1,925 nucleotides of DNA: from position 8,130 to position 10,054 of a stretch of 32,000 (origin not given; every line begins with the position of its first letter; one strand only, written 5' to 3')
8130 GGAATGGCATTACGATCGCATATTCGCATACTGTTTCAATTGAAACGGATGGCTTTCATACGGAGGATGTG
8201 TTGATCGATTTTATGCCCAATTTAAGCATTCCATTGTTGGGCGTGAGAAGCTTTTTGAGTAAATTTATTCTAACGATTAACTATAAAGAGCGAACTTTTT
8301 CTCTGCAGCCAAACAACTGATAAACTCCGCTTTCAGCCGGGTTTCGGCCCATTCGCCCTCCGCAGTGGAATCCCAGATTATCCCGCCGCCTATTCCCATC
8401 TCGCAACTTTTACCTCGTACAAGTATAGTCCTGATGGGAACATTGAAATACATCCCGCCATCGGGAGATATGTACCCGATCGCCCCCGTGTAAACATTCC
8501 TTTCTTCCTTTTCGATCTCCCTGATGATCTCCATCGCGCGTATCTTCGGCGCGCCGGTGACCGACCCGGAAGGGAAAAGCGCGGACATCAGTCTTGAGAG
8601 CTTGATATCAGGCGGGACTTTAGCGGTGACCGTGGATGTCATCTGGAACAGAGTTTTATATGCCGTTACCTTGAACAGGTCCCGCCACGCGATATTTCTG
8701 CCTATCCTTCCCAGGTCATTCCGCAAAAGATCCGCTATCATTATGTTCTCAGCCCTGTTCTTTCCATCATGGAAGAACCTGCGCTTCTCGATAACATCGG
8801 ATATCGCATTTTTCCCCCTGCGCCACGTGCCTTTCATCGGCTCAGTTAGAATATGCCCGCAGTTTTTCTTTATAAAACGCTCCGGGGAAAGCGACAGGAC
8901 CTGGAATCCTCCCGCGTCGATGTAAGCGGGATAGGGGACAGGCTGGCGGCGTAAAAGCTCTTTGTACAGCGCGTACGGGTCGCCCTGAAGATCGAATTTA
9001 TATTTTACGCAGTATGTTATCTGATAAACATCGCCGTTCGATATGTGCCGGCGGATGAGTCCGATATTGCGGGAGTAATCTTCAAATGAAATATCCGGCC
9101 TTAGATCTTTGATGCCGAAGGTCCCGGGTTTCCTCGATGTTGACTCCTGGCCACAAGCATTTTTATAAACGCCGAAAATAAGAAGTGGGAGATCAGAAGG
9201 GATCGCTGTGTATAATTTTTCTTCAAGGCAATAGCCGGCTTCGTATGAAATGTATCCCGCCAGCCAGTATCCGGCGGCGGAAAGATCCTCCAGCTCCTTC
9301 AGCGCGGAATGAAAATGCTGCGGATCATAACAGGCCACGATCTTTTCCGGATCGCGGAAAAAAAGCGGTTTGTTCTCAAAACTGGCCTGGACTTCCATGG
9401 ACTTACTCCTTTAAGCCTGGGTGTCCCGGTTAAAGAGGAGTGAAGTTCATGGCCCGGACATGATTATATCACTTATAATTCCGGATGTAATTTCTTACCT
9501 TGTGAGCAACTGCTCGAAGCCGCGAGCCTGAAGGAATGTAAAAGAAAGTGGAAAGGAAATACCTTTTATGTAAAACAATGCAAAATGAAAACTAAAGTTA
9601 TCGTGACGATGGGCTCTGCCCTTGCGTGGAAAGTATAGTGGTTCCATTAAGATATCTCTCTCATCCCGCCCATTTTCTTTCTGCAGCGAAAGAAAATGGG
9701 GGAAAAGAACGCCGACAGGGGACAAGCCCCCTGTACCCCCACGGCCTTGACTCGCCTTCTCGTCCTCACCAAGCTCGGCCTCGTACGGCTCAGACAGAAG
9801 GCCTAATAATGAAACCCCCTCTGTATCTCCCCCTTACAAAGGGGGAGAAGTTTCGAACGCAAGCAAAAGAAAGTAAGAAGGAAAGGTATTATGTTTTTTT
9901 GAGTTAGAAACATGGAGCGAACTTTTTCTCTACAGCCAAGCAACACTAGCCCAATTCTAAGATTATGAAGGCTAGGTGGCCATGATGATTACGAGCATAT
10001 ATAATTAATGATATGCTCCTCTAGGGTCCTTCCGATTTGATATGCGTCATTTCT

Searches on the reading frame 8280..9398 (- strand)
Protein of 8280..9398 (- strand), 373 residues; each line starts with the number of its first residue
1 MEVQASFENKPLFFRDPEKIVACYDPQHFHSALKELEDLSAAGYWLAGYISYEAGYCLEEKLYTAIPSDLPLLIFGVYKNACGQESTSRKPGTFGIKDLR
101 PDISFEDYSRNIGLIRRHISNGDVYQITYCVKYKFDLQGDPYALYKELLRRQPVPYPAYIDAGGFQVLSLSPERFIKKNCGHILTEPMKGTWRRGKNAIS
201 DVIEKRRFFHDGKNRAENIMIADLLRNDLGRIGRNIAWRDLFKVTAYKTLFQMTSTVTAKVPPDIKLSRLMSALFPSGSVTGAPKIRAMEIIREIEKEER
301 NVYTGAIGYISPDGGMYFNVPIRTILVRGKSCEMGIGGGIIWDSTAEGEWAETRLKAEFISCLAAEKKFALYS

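Call 17: search_protein_families(library=pfam, proteins=[window:8280-9398:-], max_evalue=0.01)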
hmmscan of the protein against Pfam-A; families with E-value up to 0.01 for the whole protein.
window:8280-9398:- (373 aa): 1 family
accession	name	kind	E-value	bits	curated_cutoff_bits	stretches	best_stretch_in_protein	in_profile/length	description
PF00425.24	Chorismate_bind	-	2.8e-78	263.4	27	1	105-356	2-257/257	chorismate binding enzyme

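Call 18: find_encoding_contigs(protein=window:8280-9398:-, flank=10000, max_places=10)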
Protein window:8280-9398:- (373 aa): 1 contig read that carries it; 1 place shown.
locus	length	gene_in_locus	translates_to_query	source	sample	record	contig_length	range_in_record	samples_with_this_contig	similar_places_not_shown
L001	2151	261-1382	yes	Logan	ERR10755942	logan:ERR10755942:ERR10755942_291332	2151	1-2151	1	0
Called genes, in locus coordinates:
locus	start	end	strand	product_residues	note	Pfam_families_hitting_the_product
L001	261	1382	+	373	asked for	PF00425:Chorismate_bind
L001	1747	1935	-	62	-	PF18929:DUF5678 (weak)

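Call 22: find_homologous_proteins(query=window:8280-9398:-, max_evalue=1e-30)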
Query window:8280-9398:- (373 aa): 7901 proteins with E <= 1e-30 among 8000 candidates; the best 120 are listed.
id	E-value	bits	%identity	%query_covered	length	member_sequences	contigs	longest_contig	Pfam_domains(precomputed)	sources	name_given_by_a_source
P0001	9.4e-255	862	100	100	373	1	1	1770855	PF00425.25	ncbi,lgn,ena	-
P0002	4.6e-207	706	85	97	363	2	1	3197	PF00425.25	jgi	-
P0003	2.2e-193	660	79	97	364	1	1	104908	PF00425.25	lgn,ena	-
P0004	3.5e-193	660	81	97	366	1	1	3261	PF00425.25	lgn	-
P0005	5.8e-192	656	80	97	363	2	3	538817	PF00425.25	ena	-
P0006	1.6e-187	641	78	97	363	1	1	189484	PF00425.25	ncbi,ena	-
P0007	9.6e-187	639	78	97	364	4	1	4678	PF00425.25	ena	-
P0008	3.5e-168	578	88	78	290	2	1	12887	PF00425.25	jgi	jgi:para-aminobenzoate synthetase / 4-amino-4-deoxychorismate lyase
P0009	2.3e-143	496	59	98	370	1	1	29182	PF00425.25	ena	-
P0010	1.3e-142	493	61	97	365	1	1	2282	PF00425.25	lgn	-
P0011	1.3e-142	493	60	97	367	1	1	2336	PF00425.25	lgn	-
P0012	4.9e-141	488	59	98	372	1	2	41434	PF00425.25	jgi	jgi:para-aminobenzoate synthetase / 4-amino-4-deoxychorismate lyase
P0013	3.0e-139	482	59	98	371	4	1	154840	PF00425.25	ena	-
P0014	6.2e-139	481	59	98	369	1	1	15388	PF00425.25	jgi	jgi:para-aminobenzoate synthetase/4-amino-4-deoxychorismate lyase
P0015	1.1e-138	481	60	98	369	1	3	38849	PF00425.25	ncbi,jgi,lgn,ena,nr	ncbi:MAG: chorismate-binding protein [Candidatus Omnitrophica bacterium]|nr:chorismate-binding prote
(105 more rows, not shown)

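Call 23: find_encoding_contigs(protein=P0005, flank=10000, max_places=4)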
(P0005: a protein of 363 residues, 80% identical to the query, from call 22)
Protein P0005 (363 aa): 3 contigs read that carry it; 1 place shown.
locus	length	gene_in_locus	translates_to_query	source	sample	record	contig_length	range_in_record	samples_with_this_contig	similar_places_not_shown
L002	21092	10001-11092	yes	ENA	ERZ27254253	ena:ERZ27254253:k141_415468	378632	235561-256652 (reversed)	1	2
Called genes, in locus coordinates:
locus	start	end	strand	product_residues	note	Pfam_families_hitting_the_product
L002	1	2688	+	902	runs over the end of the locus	PF04313:HSDR_N (faint), PF02384:N6_Mtase, PF01170:UPF0020 (faint), PF20473:MmeI_Mtase, PF07669:Eco57I, PF12950:TaqI_C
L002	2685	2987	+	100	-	-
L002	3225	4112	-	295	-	PF02661:Fic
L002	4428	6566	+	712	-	PF00580:UvrD-helicase, PF01443:Viral_helicase1 (faint), PF13245:AAA_19, PF13604:AAA_30 (faint), PF13087:AAA_12 (faint), PF13361:UvrD_C, PF13538:UvrD_C_2, PF21196:PcrA_UvrD_tudor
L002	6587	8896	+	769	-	PF13174:TPR_6 (faint), PF13176:TPR_7 (faint), PF13525:YfiO (faint), PF07719:TPR_2 (faint), PF13424:TPR_12 (faint), PF12895:ANAPC3, PF14559:TPR_19 (weak), PF01464:SLT, +6 more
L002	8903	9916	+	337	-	PF05496:RuvB_N, PF07728:AAA_5 (weak), PF00004:AAA, PF17864:AAA_lid_4, PF05491:WHD_RuvB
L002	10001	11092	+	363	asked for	PF00425:Chorismate_bind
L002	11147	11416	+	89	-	PF06305:LapA_dom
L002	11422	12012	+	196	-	PF00475:IGPD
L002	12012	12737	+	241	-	PF27030:AbpE_bact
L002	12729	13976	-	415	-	PF09861:Lar_N, PF21113:LarA_C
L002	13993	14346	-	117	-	-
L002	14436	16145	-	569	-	-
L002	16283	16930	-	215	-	-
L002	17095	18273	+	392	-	PF00534:Glycos_transf_1, PF13692:Glyco_trans_1_4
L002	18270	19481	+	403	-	PF00534:Glycos_transf_1, PF13692:Glyco_trans_1_4, PF13524:Glyco_trans_1_2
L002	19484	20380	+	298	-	PF01073:3Beta_HSD, PF01370:Epimerase, PF02719:Polysacc_synt_2, PF04321:RmlD_sub_bind, PF16363:GDP_Man_Dehyd, PF07993:NAD_binding_4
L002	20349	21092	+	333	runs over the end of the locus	PF01041:DegT_DnrJ_EryC1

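Call 24: find_encoding_contigs(protein=P0006, flank=10000, max_places=4)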
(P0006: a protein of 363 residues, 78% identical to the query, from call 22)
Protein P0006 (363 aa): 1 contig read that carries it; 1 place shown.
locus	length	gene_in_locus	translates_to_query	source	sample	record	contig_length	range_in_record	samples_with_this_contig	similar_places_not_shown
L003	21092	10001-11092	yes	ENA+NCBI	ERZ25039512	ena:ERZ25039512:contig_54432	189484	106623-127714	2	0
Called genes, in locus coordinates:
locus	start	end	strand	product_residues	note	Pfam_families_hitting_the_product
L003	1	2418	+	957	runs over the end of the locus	PF02384:N6_Mtase, PF20473:MmeI_Mtase, PF07669:Eco57I, PF02384:N6_Mtase, PF12950:TaqI_C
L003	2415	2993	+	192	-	-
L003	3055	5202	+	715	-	PF00580:UvrD-helicase, PF13245:AAA_19, PF13604:AAA_30 (faint), PF01443:Viral_helicase1 (faint), PF13087:AAA_12 (faint), PF13361:UvrD_C, PF13538:UvrD_C_2, PF21196:PcrA_UvrD_tudor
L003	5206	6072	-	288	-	-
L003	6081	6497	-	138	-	PF13620:CarboxypepD_reg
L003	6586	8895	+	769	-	PF13174:TPR_6 (faint), PF13428:TPR_14 (faint), PF13424:TPR_12 (faint), PF00515:TPR_1 (faint), PF12895:ANAPC3, PF13432:TPR_16 (weak), PF14559:TPR_19, PF01464:SLT, +4 more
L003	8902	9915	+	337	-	PF05496:RuvB_N, PF07728:AAA_5 (weak), PF00004:AAA, PF17864:AAA_lid_4, PF05491:WHD_RuvB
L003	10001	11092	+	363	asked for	PF00425:Chorismate_bind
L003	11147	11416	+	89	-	PF06305:LapA_dom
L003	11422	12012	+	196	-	PF00475:IGPD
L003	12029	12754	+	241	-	PF27030:AbpE_bact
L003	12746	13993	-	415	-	PF09861:Lar_N, PF21113:LarA_C (weak)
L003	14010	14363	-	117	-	-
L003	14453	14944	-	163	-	-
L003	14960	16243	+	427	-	PF00534:Glycos_transf_1, PF13692:Glyco_trans_1_4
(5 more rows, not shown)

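Call 25: find_encoding_contigs(protein=P0003, flank=10000, max_places=4)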
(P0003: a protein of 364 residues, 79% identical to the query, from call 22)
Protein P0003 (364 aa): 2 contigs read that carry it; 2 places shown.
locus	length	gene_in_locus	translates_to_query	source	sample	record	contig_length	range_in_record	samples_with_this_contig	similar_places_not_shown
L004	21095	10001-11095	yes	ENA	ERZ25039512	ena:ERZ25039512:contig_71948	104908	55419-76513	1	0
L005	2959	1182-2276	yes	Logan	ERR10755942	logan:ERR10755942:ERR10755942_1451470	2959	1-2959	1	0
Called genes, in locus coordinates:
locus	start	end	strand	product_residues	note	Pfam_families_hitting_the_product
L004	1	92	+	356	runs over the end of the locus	PF00070:Pyr_redox (faint), PF00890:FAD_binding_2 (faint), PF01266:DAO, PF13450:NAD_binding_8 (weak), PF13738:Pyr_redox_3 (faint), PF03486:HI0933_like (weak), PF07992:Pyr_redox_2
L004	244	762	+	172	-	PF10543:ORF6N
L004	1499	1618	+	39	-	-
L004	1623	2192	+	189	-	-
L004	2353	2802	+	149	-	PF07669:Eco57I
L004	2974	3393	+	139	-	-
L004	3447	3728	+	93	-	-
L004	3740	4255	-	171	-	PF10543:ORF6N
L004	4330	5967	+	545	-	PF00580:UvrD-helicase, PF13245:AAA_19, PF13604:AAA_30 (faint), PF13361:UvrD_C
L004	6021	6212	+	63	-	PF13361:UvrD_C, PF13538:UvrD_C_2 (weak)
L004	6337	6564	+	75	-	PF21196:PcrA_UvrD_tudor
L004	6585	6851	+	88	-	-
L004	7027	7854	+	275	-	PF14559:TPR_19 (faint), PF13428:TPR_14 (faint), PF13432:TPR_16 (faint), PF07719:TPR_2 (faint), PF13174:TPR_6 (faint), PF13525:YfiO (faint)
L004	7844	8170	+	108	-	-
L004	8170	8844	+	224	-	PF01464:SLT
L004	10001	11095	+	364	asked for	PF00425:Chorismate_bind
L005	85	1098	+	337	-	PF05496:RuvB_N, PF07728:AAA_5 (weak), PF00004:AAA, PF17864:AAA_lid_4, PF05491:WHD_RuvB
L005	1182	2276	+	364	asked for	PF00425:Chorismate_bind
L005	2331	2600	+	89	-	PF06305:LapA_dom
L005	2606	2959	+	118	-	?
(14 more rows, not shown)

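Call 30: find_encoding_contigs(protein=P0008, flank=10000, max_places=4)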
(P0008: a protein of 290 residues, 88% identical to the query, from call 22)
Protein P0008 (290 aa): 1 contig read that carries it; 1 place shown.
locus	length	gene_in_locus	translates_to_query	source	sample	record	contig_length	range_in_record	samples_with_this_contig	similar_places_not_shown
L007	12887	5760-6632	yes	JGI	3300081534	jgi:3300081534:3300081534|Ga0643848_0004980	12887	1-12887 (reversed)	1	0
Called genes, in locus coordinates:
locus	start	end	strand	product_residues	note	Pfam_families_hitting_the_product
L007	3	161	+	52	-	?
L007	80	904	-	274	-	PF04085:MreC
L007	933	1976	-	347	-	PF00022:Actin (weak), PF06723:MreB_Mbl, PF00012:HSP70, PF14450:FtsA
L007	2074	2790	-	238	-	PF05036:SPOR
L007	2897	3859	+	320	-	-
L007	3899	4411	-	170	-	-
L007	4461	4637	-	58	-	-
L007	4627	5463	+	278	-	-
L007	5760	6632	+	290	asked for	PF00425:Chorismate_bind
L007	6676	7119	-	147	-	-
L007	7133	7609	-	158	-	-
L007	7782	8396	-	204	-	PF13489:Methyltransf_23, PF13847:Methyltransf_31, PF08241:Methyltransf_11, PF08242:Methyltransf_12, PF13649:Methyltransf_25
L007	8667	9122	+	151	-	PF10543:ORF6N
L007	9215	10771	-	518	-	PF02810:SEC-C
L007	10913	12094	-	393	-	PF08245:Mur_ligase_M, PF02875:Mur_ligase_C, PF27239:FOL3_C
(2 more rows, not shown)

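Call 31: find_encoding_contigs(protein=P0002, flank=10000, max_places=4)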
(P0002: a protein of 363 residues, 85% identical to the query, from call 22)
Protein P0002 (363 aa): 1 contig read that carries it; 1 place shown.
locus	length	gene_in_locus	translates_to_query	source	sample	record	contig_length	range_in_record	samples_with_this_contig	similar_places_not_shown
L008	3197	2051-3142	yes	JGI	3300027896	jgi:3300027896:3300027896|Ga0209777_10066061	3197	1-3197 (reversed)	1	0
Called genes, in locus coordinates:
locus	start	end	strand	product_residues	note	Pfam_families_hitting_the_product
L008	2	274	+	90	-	?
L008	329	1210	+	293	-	-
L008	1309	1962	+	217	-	-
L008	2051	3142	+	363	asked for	PF00425:Chorismate_bind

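Call 71: find_encoding_contigs(protein=P0242, flank=6000, max_places=4)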
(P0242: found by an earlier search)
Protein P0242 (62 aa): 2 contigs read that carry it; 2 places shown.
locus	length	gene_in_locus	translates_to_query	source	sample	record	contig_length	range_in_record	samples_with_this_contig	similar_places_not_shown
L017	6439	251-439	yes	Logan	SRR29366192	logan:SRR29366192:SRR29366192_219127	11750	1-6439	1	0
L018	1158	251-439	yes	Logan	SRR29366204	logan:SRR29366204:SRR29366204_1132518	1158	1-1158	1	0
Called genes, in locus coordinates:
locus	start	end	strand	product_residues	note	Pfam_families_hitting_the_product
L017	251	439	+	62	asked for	PF18929:DUF5678 (weak)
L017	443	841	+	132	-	PF13650:Asp_protease_2 (weak), PF13975:gag-asp_proteas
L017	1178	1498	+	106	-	-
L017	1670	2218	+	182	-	PF13505:OMP_b-brl (weak)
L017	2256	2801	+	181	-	-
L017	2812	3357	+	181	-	-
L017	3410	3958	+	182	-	-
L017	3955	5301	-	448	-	PF01523:PmbA_TldD_1st, PF19290:PmbA_TldD_2nd, PF19289:PmbA_TldD_3rd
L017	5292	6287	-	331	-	PF01515:PTA_PTB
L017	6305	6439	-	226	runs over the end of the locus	PF01612:DNA_pol_A_exo1 (faint), PF00929:RNase_T, PF13482:RNase_H_2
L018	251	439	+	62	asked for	PF18929:DUF5678 (weak)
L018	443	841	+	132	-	PF13650:Asp_protease_2 (weak), PF13975:gag-asp_proteas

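Call 72: find_encoding_contigs(protein=P0243, flank=6000, max_places=4)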
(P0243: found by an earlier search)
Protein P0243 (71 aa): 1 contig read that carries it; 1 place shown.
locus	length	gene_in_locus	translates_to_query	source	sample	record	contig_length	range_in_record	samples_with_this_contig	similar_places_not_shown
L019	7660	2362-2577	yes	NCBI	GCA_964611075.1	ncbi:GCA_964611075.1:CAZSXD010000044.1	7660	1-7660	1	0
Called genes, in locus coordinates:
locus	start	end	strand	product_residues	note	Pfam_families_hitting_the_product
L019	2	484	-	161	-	?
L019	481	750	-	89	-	PF11373:DUF3175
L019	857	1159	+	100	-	-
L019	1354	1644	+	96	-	PF00076:RRM_1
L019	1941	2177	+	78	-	-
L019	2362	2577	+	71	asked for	PF18929:DUF5678 (weak)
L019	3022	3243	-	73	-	-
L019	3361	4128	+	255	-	-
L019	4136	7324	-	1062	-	PF25596:CPSase_L_D1, PF02786:CPSase_L_D2, PF02222:ATP-grasp, PF02787:CPSase_L_D3, PF25596:CPSase_L_D1, PF02786:CPSase_L_D2, PF02222:ATP-grasp, PF02142:MGS, +6 more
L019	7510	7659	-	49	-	?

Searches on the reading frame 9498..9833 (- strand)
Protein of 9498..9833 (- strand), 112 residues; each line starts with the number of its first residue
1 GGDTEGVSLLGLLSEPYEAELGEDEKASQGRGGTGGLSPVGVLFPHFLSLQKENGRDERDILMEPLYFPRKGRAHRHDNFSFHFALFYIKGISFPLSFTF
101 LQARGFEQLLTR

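Call 68: search_protein_families(library=pfam, proteins=[window:9498-9833:-], max_evalue=1)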
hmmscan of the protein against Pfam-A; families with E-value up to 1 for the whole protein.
window:9498-9833:- (112 aa): 0 families

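Call 75: search_protein_representatives(protein=window:9498-9833:-)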
Query: 112 residues. Proteins with E-value up to 0.001 (for the whole library): 7; up to 1e-10: 0; up to 1e-30: 0. The best 7 are listed.
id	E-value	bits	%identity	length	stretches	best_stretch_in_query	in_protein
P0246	3.9e-10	56.2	58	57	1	36-85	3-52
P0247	4.1e-10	56.1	55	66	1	18-81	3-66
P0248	5.9e-10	55.6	67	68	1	6-58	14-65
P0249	2.3e-09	53.7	63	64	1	31-79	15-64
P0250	2.5e-05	40.7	54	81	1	17-62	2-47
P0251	8.4e-04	35.8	65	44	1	31-61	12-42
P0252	9.4e-04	35.6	40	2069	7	27-100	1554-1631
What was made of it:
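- Tried and rejected: The exhaustive HMMER search was needed to find the relatives (call 75).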

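Call 77: list_cluster_members(proteins=[P0246, P0247, P0248, P0249, P0250, P0251])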
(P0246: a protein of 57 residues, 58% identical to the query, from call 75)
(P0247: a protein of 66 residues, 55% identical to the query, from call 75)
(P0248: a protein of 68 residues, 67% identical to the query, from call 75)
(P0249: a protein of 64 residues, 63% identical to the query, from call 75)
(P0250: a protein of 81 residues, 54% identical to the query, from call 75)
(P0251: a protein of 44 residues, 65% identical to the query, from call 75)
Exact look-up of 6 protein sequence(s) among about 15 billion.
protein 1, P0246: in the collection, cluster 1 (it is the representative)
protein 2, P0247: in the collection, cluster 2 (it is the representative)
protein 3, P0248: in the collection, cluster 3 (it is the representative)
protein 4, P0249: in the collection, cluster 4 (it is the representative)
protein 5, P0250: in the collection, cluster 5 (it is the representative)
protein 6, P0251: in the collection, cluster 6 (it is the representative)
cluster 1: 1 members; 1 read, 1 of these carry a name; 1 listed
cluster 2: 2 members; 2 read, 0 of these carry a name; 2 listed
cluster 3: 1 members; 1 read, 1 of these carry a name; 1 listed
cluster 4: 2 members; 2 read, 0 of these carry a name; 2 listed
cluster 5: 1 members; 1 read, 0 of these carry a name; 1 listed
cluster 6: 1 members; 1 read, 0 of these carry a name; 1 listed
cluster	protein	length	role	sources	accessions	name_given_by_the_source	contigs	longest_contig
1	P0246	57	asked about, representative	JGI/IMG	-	hypothetical protein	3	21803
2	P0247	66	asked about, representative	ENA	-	-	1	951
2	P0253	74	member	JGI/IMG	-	-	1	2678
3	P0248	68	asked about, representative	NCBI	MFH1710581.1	MAG: hypothetical protein ABH860_05935 [bacterium]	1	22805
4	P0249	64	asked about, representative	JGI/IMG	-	-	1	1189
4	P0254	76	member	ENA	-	-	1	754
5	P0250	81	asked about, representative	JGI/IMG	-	-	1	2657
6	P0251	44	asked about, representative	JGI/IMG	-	-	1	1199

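Call 79: find_related_loci(query=A6, collection=viral_contigs, flank=5000)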
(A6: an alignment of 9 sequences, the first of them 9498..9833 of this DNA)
Query A6 (112 aa) in viral_contigs; peptide patterns used: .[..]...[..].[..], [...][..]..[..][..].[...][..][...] (x = any residue, [..] = any of these).
248 stretches matched a pattern, but none encodes a relative of the query by tblastn (E <= 1e-3).
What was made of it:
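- Tried and rejected: A viral scan with the alignment of relatives also found nothing (call 79).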

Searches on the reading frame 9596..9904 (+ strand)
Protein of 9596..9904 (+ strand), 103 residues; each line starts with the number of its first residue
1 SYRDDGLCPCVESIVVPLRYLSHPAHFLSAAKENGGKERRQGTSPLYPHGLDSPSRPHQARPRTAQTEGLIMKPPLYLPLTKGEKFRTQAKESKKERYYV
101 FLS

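Call 37: find_related_loci(query=window:9626-9904:+, collection=viral_contigs, flank=3000)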
Query window:9626-9904:+ (93 aa) in viral_contigs; peptide patterns used: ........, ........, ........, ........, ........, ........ (x = any residue, [..] = any of these).
20 stretches matched a pattern, but none encodes a relative of the query by tblastn (E <= 1e-3).

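Call 68: search_protein_families(library=pfam, proteins=[window:9596-9904:+], max_evalue=1)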
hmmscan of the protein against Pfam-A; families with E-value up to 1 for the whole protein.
window:9596-9904:+ (103 aa): 0 families
